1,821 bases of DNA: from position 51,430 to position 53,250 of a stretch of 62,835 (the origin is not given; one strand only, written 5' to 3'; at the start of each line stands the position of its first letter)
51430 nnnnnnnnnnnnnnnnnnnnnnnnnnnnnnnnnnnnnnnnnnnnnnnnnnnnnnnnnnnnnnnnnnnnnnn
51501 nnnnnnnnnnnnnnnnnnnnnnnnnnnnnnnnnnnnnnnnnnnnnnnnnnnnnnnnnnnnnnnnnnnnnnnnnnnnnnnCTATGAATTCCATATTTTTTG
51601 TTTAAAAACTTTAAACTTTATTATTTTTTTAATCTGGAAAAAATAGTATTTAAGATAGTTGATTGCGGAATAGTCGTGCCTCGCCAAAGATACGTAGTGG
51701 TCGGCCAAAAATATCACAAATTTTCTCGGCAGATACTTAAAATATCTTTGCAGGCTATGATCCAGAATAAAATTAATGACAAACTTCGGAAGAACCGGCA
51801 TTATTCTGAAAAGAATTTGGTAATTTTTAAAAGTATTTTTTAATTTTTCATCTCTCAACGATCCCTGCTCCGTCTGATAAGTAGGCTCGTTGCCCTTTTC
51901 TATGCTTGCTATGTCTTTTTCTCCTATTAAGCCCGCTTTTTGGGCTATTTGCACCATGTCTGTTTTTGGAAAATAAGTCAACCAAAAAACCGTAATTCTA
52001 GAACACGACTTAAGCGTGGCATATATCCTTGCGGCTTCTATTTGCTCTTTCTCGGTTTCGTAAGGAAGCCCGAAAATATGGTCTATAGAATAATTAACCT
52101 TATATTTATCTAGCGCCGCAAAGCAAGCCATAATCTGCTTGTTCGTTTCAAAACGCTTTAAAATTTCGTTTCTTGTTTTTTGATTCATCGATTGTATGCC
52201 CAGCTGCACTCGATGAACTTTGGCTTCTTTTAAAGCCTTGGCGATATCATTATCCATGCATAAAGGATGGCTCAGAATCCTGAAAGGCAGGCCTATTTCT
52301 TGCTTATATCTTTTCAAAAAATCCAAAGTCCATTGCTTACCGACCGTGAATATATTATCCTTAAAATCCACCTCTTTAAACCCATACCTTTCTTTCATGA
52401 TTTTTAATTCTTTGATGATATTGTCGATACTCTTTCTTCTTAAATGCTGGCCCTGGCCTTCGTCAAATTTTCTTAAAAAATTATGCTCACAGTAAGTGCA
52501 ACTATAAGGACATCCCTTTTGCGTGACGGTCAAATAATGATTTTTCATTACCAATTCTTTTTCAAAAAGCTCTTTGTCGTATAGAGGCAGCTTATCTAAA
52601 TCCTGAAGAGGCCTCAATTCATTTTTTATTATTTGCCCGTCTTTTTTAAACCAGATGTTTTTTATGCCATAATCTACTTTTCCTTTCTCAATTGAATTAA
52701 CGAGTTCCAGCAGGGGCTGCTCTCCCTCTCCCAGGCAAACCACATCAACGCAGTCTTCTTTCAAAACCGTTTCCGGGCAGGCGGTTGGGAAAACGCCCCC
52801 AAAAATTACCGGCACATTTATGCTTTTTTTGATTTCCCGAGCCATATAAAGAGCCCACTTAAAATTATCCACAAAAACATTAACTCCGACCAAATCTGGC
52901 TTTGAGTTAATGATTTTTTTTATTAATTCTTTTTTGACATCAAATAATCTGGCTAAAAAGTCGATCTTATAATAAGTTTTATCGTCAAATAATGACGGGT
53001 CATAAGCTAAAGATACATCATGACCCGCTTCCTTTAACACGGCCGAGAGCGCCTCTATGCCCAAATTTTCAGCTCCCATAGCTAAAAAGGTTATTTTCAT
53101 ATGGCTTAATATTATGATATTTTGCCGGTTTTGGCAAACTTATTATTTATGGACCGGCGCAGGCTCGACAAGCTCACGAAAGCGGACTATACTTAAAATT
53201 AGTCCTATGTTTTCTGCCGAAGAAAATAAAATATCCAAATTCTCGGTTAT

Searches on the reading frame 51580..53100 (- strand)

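Call 8: search_protein_families(library=pfam, proteins=[window:51580-53100:-])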
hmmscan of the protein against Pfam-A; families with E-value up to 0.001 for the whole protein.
window:51580-53100:- (506 aa): 2 families
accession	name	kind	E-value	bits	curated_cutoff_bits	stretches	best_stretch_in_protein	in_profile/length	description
PF04055.27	Radical_SAM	-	1.4e-18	68.1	29.5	1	192-356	2-162/166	Radical SAM superfamily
PF02310.24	B12-binding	-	1.5e-17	64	32.1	1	11-133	13-120/121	B12 binding domain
